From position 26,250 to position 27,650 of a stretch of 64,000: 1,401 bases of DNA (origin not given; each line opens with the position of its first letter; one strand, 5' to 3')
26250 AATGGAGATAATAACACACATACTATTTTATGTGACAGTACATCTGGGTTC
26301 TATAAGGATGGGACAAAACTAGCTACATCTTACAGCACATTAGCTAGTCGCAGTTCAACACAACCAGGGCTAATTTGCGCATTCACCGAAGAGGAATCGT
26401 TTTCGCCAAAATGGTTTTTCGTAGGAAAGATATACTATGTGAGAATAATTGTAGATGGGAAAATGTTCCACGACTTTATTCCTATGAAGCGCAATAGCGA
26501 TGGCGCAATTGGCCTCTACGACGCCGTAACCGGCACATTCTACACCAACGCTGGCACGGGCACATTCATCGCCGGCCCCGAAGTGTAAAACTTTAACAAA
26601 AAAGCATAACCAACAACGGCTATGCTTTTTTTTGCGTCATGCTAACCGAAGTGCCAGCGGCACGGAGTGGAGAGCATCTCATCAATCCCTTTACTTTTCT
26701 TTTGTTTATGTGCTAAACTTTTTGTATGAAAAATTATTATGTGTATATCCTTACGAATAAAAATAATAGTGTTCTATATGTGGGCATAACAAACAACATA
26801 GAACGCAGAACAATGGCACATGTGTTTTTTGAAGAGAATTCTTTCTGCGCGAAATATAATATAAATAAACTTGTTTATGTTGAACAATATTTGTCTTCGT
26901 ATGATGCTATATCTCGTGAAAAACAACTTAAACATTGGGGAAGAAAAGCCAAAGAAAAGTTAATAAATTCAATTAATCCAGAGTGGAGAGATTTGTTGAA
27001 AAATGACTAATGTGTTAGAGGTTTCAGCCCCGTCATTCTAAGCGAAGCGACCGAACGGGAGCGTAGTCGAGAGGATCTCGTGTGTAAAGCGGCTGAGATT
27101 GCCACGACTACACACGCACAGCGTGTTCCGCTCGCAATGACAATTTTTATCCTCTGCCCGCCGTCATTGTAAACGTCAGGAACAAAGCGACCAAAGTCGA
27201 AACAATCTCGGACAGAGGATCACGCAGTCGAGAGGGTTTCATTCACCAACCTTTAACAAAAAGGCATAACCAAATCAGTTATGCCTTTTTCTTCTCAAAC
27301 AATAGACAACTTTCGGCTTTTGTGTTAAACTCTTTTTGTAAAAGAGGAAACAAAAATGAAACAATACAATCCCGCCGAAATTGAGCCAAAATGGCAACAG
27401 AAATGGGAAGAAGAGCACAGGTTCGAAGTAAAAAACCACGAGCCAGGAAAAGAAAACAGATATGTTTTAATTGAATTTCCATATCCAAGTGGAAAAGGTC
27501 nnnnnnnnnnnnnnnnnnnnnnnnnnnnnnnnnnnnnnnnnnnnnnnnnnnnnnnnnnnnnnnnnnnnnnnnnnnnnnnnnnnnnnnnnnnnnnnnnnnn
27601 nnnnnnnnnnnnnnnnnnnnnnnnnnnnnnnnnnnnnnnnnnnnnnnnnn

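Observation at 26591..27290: A GIY-YIG nuclease cassette inserted between two copies of a terminator hairpin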

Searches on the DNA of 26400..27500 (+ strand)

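Call 13: search_rna_families(source=window, start=26400, end=27500, threshold=evalue, max_evalue=10)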
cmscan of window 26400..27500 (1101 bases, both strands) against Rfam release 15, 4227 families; matches with E-value up to 10: 8.
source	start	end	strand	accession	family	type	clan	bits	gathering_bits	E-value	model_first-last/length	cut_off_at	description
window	26600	26696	-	RF02397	sau-5971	Gene; sRNA;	-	17.6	90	3.1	1-96/96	no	Staphylococcus sRNA sau-5971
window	27255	27342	-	RF02618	SSRC34_2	Gene; sRNA;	-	17.5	48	6.5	1-125/125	no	Streptococcus sRNA 34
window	27307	27381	-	RF01705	Flavo-1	Gene; sRNA;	-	16.8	42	2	1-76/76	no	Flavo-1 RNA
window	27233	27287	-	RF02527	SSRC38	Gene; sRNA;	-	16.1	80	5.1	1-166/166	no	Streptococcus sRNA SSRC38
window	27192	27283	+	RF02493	Gl_U4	Gene; snRNA; splicing;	-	16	100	3.5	1-95/95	no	Giardia U4 spliceosomal RNA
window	27061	27117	+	RF03233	hvt-mir-H16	Gene; miRNA;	-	15.9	70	5.9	1-64/64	no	hvt-mir-H16 microRNA precursor family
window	26764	26794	-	RF01642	ceN54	Gene; snRNA; snoRNA; CD-box;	-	13.8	60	9.5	1-68/68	no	Caenorhabditis snoRNA ceN54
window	26668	26738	-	RF01419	IsrR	Gene; antisense;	-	12.4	52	9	98-187/187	no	Antisense RNA which regulates isiA expression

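Call 42: search_rna_families(sources=[L087, L088, L098, L101, L102, L111, L113, L125, L132, L144, L148, L149, L150, L156, L157, L164, L171, L174, L117, L158], threshold=gathering)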
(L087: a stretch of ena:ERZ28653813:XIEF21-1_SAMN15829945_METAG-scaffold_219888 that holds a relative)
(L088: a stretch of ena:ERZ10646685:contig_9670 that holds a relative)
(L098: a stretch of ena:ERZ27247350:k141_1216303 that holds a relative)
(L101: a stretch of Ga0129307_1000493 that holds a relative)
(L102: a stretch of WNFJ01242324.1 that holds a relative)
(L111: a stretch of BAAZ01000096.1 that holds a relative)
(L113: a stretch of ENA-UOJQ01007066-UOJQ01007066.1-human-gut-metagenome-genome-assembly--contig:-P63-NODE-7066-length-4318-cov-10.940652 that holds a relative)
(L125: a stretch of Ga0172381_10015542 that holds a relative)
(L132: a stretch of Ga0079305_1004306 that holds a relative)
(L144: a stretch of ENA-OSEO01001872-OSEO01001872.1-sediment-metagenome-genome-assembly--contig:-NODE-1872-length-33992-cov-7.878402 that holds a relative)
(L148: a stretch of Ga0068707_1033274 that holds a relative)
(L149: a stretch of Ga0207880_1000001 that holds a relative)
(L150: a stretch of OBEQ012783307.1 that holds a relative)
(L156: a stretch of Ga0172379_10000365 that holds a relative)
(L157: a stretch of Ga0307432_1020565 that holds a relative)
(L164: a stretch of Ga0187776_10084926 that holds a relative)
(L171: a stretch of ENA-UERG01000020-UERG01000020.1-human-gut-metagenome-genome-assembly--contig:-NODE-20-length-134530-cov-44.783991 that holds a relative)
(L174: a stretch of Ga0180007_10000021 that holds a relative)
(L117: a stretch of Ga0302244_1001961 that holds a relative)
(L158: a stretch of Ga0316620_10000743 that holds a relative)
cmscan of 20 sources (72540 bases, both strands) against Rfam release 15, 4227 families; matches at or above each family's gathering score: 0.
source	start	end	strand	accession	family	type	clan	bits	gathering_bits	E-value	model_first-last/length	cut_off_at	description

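Call 98: search_dna_similar(query=L190:1250-3258:+, collection=plasmids, mode=near, max_rows=30)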
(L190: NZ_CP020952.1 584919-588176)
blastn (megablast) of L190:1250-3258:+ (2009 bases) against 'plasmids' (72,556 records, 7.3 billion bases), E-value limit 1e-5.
Records with a match: 116; places in all: 120; records where one place covers at least 80% of the query: 1.
Best place of each record, by identity: >=99% 1; 90-95% 1; 80-90% 110; 60-80% 4.
By first word of the organism name: Rhizobium 113; Sinorhizobium 2; Neorhizobium 1.
By predicted mobility (MOB-suite, as given by PLSDB): non-mobilizable 68; conjugative 45; mobilizable 3.
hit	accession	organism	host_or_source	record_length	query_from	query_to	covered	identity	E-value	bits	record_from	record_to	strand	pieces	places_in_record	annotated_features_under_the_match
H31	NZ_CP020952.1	Rhizobium sp. CIAT894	-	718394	1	2009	100%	99.8%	0e+0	3878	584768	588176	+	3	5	IS4 family transposase | carboxy terminal-processing peptidase | GIY-YIG nuclease family protein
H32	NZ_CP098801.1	Rhizobium anhuiense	Trifolium dubium,Cell culture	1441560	1254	2008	38%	86.2%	0e+0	811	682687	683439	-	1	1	record has no annotation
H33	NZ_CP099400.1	Rhizobium sp. Pop5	Phaseolus vulgaris,Cell culture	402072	1254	2008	38%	85.9%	0e+0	802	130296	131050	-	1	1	carboxy terminal-processing peptidase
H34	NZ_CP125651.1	Rhizobium sp. BT04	Phaseolus vulgaris,Pure culture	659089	1283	2009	36%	88.9%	0e+0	894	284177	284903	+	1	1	carboxy terminal-processing peptidase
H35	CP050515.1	Rhizobium leguminosarum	Trifolium repens,cell culture,root ...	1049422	1259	2005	37%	86.4%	0e+0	815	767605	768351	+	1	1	carboxy terminal-processing peptidase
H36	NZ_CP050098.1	Rhizobium leguminosarum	Trifolium pratense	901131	1259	2005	37%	86.3%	0e+0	809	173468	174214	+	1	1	carboxy terminal-processing peptidase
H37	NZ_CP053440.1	Rhizobium brockwellii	Trifolium repens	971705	1259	2005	37%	86.3%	0e+0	809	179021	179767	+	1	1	carboxy terminal-processing peptidase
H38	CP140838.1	Rhizobium beringeri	Trifolium pratense,whole organism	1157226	1254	2005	37%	85.4%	0e+0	780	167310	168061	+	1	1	carboxy terminal-processing peptidase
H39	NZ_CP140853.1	Rhizobium beringeri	Trifolium pratense,whole organism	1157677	1254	2005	37%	85.4%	0e+0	780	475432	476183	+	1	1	record has no annotation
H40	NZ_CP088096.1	Rhizobium sp. SU303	cell culture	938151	1254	2008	38%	84.8%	0e+0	754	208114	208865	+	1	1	carboxy terminal-processing peptidase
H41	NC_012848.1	Rhizobium leguminosarum bv. trifolii WSM1325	-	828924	1259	2005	37%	85.3%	0e+0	771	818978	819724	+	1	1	carboxy terminal-processing peptidase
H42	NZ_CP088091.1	Rhizobium laguerreae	cell culture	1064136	1252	2008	38%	84.1%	0e+0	725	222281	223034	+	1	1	none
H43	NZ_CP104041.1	Rhizobium sp. WSM4643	Pisum sativum,Cell culture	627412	1262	2008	37%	84.9%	0e+0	752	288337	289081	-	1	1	carboxy terminal-processing peptidase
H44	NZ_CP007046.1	Rhizobium leguminosarum bv. trifolii WSM1689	root nodule of Trifolium uniflorum ...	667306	1259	2005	37%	84.9%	0e+0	750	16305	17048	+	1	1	carboxy terminal-processing peptidase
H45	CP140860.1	Rhizobium ruizarguesonis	Trifolium pratense,whole organism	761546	1263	2005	37%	85.4%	0e+0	765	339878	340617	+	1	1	carboxy terminal-processing peptidase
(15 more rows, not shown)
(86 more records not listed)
